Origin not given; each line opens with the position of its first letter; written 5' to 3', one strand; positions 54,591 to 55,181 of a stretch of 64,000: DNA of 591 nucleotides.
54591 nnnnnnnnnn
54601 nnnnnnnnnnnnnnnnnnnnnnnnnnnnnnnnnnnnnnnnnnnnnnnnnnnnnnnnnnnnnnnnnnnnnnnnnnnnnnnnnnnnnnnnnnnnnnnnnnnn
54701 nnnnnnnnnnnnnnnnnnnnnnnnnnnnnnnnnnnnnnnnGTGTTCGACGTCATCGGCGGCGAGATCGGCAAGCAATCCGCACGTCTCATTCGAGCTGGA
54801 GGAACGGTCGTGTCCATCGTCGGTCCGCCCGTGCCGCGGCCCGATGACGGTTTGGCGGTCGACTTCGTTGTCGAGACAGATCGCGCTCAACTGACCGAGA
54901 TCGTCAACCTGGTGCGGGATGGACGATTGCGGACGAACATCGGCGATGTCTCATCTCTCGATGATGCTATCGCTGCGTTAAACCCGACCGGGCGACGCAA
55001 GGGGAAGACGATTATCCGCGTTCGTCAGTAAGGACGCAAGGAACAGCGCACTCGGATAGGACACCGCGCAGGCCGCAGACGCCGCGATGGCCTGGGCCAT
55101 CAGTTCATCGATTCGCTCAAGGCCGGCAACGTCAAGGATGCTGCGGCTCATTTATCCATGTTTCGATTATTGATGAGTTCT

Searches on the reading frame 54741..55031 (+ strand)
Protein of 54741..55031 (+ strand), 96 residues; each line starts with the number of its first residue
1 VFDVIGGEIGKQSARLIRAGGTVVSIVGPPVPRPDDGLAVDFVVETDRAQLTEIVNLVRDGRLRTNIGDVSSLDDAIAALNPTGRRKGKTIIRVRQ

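Call 88: search_protein_families(library=pfam, proteins=[window:54741-55031:+], max_evalue=0.001)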
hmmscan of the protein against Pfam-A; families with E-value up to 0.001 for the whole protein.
window:54741-55031:+ (96 aa): 1 family
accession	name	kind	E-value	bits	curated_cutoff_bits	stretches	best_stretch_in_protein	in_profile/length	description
PF13602.12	ADH_zinc_N_2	-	5.6e-08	34.2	27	1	2-92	28-134/134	Zinc-binding dehydrogenase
